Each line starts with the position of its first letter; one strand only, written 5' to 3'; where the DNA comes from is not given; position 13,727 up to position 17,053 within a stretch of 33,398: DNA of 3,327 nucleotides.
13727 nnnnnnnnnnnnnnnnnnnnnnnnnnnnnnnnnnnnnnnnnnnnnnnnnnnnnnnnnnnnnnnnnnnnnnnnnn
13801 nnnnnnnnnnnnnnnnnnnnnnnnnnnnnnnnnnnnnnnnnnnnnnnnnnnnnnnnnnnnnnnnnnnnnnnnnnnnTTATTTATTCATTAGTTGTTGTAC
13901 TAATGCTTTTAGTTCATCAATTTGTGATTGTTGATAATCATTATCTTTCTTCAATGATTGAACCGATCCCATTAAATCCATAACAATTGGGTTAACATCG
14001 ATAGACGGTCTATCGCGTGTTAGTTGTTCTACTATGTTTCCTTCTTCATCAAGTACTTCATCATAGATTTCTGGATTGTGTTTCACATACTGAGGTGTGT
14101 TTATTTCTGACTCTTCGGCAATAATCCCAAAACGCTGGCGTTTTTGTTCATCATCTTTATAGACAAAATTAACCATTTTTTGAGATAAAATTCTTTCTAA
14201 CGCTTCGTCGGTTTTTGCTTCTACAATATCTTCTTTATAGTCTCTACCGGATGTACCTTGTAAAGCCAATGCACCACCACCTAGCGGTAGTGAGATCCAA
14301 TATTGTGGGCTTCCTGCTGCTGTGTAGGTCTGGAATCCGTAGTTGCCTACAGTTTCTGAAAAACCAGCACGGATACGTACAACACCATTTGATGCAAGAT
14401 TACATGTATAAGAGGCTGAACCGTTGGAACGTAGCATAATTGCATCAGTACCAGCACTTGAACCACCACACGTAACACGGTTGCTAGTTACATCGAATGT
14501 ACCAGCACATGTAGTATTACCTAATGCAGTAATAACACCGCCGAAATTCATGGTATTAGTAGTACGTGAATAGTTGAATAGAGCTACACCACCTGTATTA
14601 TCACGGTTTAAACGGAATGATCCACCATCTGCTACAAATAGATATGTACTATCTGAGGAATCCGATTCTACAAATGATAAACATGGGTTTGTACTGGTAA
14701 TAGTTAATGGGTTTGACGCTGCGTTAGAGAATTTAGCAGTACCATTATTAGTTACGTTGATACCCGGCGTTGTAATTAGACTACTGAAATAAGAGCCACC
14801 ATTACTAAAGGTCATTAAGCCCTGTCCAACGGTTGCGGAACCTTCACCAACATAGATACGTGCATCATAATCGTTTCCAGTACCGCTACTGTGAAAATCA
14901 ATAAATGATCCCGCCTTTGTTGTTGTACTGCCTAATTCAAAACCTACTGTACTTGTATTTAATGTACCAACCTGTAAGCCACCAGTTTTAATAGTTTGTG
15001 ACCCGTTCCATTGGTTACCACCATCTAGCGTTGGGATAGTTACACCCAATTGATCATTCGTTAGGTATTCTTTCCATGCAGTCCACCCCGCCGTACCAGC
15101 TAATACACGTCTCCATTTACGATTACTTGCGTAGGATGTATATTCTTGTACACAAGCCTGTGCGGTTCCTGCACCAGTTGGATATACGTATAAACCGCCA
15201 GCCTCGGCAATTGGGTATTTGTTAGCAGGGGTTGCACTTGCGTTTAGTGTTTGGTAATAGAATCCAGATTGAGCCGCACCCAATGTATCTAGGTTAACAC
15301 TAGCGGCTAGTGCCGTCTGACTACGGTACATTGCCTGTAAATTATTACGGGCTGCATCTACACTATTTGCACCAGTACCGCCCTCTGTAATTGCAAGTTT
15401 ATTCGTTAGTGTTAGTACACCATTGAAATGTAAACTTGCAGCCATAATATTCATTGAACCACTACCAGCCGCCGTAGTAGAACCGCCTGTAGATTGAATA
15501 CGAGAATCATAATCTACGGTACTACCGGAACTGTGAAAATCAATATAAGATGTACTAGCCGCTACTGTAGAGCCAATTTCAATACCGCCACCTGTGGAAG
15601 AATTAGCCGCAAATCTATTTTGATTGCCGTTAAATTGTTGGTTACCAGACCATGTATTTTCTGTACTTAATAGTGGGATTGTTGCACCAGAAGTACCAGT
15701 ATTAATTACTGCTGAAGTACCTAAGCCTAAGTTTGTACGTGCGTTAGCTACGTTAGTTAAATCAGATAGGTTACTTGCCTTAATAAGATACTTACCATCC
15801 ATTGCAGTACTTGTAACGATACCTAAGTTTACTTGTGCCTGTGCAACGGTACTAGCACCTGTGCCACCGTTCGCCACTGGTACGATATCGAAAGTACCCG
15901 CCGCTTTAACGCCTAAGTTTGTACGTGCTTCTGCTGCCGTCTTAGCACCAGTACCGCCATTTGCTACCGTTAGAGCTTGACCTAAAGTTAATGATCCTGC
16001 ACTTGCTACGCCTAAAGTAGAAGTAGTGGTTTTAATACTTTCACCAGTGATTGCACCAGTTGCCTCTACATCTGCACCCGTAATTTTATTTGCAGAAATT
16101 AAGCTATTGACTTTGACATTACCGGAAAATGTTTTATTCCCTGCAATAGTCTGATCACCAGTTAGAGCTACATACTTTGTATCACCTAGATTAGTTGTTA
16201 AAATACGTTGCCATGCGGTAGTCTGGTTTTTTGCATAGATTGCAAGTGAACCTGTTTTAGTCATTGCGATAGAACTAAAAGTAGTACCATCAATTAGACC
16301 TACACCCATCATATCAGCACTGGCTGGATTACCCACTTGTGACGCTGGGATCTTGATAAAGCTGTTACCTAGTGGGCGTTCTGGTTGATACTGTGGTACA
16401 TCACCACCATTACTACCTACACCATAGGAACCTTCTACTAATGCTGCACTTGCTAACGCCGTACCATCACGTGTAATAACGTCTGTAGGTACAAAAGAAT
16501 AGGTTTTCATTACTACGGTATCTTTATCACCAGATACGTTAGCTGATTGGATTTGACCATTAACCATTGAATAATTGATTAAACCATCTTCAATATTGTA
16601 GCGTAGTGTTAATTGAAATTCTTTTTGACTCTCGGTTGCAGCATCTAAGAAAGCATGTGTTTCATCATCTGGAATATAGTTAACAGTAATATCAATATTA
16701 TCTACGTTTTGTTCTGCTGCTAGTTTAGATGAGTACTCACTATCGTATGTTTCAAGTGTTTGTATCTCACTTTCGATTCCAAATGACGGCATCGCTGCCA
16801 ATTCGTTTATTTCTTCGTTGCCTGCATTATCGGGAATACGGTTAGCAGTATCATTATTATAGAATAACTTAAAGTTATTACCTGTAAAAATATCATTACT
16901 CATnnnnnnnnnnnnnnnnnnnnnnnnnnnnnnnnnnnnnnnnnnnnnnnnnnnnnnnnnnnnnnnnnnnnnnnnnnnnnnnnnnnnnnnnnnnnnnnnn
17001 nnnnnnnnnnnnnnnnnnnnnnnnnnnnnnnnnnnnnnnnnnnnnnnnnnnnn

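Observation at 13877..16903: Tail-tube paralogue fused to a ~850-aa repeat-containing fibre with a self-cleaving chaperone-like C-terminus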

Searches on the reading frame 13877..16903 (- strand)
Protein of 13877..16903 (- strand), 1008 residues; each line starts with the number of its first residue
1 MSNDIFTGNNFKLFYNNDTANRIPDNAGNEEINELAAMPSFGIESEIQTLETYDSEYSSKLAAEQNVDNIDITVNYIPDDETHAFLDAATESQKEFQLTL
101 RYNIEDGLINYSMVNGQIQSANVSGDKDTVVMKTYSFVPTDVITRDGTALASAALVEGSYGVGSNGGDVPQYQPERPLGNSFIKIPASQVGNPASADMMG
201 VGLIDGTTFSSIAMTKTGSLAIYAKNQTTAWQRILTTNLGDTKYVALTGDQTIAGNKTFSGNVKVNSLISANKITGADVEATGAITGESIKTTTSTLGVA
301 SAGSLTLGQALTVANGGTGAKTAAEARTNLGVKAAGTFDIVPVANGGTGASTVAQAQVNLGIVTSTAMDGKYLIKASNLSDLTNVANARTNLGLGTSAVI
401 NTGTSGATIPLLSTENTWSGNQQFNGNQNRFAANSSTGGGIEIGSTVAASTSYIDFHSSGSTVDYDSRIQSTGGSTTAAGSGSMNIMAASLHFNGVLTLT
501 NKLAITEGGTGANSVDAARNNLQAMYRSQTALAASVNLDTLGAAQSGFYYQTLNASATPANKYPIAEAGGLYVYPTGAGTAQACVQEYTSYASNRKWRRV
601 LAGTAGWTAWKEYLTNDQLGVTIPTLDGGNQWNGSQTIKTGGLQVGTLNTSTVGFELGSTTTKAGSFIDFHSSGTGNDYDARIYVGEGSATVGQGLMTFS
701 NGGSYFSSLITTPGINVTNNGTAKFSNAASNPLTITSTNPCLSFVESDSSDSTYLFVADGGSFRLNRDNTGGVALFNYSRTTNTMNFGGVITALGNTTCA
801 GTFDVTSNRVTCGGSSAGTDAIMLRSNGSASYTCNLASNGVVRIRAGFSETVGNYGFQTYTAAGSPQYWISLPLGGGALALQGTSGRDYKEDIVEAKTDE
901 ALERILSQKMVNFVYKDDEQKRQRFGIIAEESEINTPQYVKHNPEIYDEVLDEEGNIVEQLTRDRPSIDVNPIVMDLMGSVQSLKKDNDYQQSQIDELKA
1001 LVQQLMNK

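Call 4: search_protein_families(library=pfam, proteins=[window:13877-16903:-], max_evalue=0.1)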
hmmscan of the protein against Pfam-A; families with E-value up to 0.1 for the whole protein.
window:13877-16903:- (1008 aa): 2 families
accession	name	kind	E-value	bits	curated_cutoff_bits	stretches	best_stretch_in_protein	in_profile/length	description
PF13884.11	Peptidase_S74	-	7e-07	29.9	22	1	887-933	3-50/58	Chaperone of endosialidase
PF18338.7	BppL_N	-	0.00015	21.6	25.8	1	248-261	9-22/25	Lower baseplate protein N-terminal domain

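Call 5: search_protein_families(library=phrogs, proteins=[window:13877-16903:-], max_evalue=0.01)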
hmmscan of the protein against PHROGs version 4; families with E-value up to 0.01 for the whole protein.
window:13877-16903:- (1008 aa): 10 families
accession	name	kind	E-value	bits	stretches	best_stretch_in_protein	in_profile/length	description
phrog_6578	-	tail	5.4e-44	151.3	3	501-619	351-475/1210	tail fiber protein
phrog_1980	-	tail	1.3e-35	124.6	1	642-1006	166-441/449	tail fiber protein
phrog_158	-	tail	2.9e-25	90.5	1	1-398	12-351/376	major tail protein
phrog_5481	-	tail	3.8e-22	79.6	1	502-1008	619-1040/1043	tail fiber protein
phrog_6921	-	tail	2.9e-21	76.9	1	742-1000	541-736/738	tail fiber protein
phrog_37013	-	tail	9.2e-20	71.4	3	380-445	287-350/777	tail fiber protein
phrog_25788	-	tail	2.9e-13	50.3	2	411-513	366-458/603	tail fiber protein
phrog_2282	-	tail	1.6e-06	28.4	1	324-560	176-397/547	tail fiber protein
phrog_1591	-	tail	0.00015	22.2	0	191-482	65-322/484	tail fiber protein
phrog_10316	-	tail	0.0025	16.3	2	310-340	412-442/1471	tail fiber protein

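Call 7: search_dna_similar(query=window:13877-16903:-, collection=phages, mode=protein, max_rows=40)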
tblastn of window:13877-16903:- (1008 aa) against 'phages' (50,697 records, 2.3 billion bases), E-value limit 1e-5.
Records with a match: 665; places in all: 697; records where one place covers at least 80% of the query: 0.
Best place of each record, by identity: 80-90% 3; 60-80% 11; <60% 651.
By first word of the organism name: Escherichia 339; Salmonella 119; Klebsiella 91; Campylobacter 31; Shigella 30; Enterobacter 13; Phage 6; Bacteriophage 6; Enterobacteria 5; Acinetobacter 5; and 14 more.
By host as written in the record: Escherichia coli 148; - 56; Escherichia coli K-12 30; Campylobacter jejuni 29; Escherichia coli K-12 MG1655 23; Salmonella enterica subsp. enterica serovar Enteritidis PT1 23; Klebsiella pneumoniae 21; Salmonella sp. 14; and 149 more.
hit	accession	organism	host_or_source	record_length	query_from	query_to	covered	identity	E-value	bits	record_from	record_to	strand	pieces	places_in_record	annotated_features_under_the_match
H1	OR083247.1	Escherichia phage Bf23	Escherichia coli BW25113 strain K-12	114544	503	1005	50%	32.8%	1e-33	235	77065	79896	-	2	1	ltfp: L-shaped tail fiber protein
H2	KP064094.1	Escherichia phage CAjan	Escherichia coli K12 MG1655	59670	495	1007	40%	36.3%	8e-34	224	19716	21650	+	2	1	tail fiber protein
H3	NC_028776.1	Escherichia phage CAjan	Escherichia coli K12 MG1655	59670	495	1007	40%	36.3%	8e-34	224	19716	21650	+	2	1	tail fiber protein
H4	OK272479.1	Escherichia phage JLBYU41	Escherichia coli K-12 MG1655 del ...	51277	503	1008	50%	27.8%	4e-20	103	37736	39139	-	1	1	putative tail fiber protein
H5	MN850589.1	Escherichia phage welsh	Escherichia coli K-12 MG1655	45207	503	1005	50%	27.6%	4e-19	100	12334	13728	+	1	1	hypothetical protein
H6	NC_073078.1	Escherichia phage welsh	Escherichia coli K-12 MG1655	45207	503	1005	50%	27.6%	4e-19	100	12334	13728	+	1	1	hypothetical protein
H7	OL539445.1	Escherichia phage vB_EcoD_Poky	Escherichia coli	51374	503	1007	50%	27.3%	1e-19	101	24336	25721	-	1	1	putative tail fiber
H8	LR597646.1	Escherichia phage Gluttony_ev152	-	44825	503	1005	50%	27.0%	5e-20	102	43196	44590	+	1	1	Phage tail fibers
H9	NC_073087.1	Escherichia phage Gluttony_ev152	-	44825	503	1005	50%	27.0%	5e-20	102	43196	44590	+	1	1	Phage tail fibers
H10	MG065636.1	Campylobacter phage A16a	Campylobacter jejuni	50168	503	1008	50%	26.6%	4e-16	90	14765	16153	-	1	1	record has no annotation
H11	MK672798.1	Escherichia phage Skure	Escherichia coli K-12 MG1655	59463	770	999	23%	58.1%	1e-57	250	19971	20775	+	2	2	putative tail fiber protein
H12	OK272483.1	Escherichia phage JLBYU26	Escherichia coli K-12 MG1655 del ...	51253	503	1007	50%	25.9%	2e-16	91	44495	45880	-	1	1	putative tail fiber protein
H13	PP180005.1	Escherichia phage mEp554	Escherichia coli K-12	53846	493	1003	51%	25.4%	2e-19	100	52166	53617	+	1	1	hypothetical protein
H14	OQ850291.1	Escherichia phage vB_EcoS_ULIM2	Escherichia sp.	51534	503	1006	50%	25.7%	1e-18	99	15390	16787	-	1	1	tail fiber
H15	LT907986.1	Escherichia phage vB_Eco_SLUR25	-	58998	720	999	28%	44.2%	3e-60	293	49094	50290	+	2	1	side tail fiber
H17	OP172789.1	Escherichia phage ECO71P1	Shigella flexneri DO71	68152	526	1005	28%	43.1%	1e-36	222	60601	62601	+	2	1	hypothetical protein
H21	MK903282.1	Escherichia phage Mansfield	Escherichia coli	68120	527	1005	22%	47.8%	3e-36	212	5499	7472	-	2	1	tail fiber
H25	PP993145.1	Escherichia phage phiP4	Escherichia coli EX3-6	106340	728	1005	28%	37.2%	3e-34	149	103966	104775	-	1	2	side tail fiber protein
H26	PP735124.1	Salmonella phage SCF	Salmonella enterica subsp. enterica ...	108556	728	1005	28%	36.5%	2e-34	149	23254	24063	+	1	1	tail fiber protein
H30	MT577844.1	Salmonella phage vB_StyS-LmqsSP1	Salmonella enterica subsp. enterica ...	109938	728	1005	28%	36.0%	8e-33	144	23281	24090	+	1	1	long tail fiber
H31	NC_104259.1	Salmonella phage vB_StyS-LmqsSP1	Salmonella enterica subsp. enterica ...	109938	728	1005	28%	36.0%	8e-33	144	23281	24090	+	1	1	long tail fiber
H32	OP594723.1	Salmonella phage PS3-1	Salmonella enterica subsp. enterica ...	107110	728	1005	28%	35.8%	2e-32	143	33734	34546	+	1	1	long tail fiber protein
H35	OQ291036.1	Salmonella phage Kenya-K44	Salmonella enterica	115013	728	1005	28%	35.3%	4e-31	139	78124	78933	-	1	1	chaperone of endosialidase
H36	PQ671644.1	Escherichia phage DCP80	Escherichia coli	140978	1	409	41%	23.5%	3e-11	74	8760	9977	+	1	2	hypothetical protein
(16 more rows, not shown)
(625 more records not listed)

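Call 9: get_annotated_region(hit=H36, flank=6000)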
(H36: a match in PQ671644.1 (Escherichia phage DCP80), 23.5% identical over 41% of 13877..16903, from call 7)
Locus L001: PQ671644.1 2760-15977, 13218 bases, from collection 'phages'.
description: Escherichia phage DCP80, complete genome.
organism: Escherichia phage DCP80 (NCBI taxid 3396873)
taxonomy: Viruses; Duplodnaviria; Heunggongvirae; Uroviricota; Caudoviricetes; Straboviridae; Tevenvirinae; Gaprivervirus
host: Escherichia coli; source: -; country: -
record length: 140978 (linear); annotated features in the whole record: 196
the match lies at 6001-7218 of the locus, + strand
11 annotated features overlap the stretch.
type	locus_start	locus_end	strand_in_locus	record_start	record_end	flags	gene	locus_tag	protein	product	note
CDS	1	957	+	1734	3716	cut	-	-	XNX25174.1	terminase large subunit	-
CDS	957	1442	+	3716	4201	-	-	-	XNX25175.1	hypothetical protein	-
CDS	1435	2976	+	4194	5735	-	-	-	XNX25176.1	hypothetical protein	-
CDS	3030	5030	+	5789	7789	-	-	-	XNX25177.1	hypothetical protein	-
CDS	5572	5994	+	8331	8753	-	-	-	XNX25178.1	hypothetical protein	-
CDS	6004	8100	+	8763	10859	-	-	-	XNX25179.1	hypothetical protein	-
CDS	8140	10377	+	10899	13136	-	-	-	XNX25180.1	hypothetical protein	-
CDS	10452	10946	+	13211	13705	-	-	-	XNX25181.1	hypothetical protein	-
CDS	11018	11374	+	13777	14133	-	-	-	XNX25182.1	hypothetical protein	-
CDS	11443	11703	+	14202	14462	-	-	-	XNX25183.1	hypothetical protein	-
CDS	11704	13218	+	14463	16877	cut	-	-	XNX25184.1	hypothetical protein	-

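Call 14: search_solved_structures(query=window:13877-16903:-, max_evalue=0.01, show_alignments=3)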
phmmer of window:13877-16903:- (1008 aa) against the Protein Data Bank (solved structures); distinct sequences matched with E-value up to 0.01: 10.
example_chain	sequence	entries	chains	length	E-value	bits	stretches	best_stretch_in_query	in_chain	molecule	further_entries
8hqz_d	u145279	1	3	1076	2.6e-44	154.6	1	866-998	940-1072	L-shaped tail fiber assembly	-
7z47_D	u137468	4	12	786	3e-11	45.2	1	266-369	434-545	Putative tail fiber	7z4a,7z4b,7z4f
9zd7_AE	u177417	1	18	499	5.2e-09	37.7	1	352-404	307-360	short tail fiber gp92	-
3d8m_A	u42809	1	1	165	0.0045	18.1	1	244-285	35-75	Baseplate protein, Receptor binding protein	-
3da0_A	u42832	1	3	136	0.0059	17.7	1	245-286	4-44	Cleaved chimeric receptor binding protein from bacteriophages TP901-1 and p2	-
4hem_A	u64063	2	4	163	0.0066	17.5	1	244-275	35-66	BPP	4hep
3u6x_A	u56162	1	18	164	0.0067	17.5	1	244-275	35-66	BPP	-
3ejc_A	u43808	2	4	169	0.0071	17.4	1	244-275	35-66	Baseplate protein (BPP) | Baseplate protein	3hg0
4v96_BA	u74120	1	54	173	0.0073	17.4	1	244-275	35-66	BPP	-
2f0c_A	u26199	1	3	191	0.0093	17.1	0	244-274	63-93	Phage tp901-1 ORF49 (BPP)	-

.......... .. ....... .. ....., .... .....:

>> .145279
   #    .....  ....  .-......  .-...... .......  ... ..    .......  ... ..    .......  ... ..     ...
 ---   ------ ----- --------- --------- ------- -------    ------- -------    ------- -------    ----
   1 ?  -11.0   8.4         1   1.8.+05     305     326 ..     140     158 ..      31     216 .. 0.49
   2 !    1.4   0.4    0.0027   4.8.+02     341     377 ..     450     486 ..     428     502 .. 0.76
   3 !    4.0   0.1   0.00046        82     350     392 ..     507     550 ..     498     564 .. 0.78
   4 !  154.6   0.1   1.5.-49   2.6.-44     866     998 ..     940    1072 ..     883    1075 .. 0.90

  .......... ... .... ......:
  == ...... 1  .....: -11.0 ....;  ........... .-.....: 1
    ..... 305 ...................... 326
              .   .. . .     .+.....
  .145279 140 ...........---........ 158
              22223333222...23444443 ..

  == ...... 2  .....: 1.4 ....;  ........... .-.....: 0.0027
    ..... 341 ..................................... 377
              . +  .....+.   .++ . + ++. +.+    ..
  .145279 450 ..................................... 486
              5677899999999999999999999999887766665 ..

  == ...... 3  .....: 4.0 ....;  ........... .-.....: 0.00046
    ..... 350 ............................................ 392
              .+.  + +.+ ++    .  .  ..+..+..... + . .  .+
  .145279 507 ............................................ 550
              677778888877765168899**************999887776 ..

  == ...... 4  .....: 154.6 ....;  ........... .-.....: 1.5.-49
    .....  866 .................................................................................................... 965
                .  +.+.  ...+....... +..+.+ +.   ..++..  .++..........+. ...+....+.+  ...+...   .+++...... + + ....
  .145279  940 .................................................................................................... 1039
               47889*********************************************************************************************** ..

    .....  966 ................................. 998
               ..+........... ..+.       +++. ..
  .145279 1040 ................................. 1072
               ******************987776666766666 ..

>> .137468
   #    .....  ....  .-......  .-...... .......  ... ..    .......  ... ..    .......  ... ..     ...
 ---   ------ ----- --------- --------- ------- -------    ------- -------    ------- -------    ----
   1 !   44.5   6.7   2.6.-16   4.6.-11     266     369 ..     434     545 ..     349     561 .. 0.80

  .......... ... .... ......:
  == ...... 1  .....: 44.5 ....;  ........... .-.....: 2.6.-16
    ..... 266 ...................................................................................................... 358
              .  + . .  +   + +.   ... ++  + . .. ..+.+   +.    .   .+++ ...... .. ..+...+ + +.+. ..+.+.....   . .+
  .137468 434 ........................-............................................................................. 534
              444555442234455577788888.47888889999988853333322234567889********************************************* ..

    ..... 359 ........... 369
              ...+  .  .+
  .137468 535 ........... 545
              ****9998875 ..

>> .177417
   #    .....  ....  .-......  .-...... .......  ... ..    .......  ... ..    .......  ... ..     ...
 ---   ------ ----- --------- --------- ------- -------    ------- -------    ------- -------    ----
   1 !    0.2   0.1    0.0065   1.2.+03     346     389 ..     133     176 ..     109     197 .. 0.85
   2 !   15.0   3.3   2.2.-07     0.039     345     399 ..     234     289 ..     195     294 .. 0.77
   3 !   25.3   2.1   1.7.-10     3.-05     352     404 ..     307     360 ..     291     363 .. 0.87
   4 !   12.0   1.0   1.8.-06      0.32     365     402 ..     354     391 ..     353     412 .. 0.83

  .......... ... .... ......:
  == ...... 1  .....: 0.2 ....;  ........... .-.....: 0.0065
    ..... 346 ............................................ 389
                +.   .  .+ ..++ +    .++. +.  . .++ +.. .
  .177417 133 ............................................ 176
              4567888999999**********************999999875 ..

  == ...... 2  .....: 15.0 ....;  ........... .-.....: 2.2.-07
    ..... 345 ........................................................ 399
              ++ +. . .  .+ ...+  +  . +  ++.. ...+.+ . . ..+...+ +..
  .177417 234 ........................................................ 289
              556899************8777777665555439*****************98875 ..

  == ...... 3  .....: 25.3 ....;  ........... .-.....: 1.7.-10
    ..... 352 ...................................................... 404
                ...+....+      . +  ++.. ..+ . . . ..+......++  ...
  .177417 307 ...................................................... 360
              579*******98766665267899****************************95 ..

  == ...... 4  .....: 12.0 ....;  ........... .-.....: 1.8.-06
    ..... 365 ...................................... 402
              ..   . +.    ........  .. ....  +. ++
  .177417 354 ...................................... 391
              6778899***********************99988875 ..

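Call 35: search_protein_families(library=ncbifam, proteins=[window:13877-16903:-], max_evalue=0.01)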
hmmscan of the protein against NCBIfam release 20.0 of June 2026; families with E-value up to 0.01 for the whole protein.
window:13877-16903:- (1008 aa): 0 families

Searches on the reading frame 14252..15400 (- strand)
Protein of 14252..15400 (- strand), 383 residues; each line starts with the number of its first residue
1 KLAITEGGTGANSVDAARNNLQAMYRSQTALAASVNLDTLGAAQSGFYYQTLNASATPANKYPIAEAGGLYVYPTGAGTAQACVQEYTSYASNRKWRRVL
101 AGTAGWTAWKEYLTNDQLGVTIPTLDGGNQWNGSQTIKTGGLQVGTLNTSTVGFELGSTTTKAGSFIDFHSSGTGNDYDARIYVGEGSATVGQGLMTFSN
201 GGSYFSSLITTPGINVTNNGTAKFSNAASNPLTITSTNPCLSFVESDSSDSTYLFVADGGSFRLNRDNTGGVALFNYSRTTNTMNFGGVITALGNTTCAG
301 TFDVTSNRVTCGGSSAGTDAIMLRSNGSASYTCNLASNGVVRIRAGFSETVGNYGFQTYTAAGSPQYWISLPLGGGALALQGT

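Call 64: search_protein_families(library=pfam, proteins=[window:14252-15400:-], max_evalue=10)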
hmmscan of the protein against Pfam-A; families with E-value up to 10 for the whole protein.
seq(383 aa): 0 families
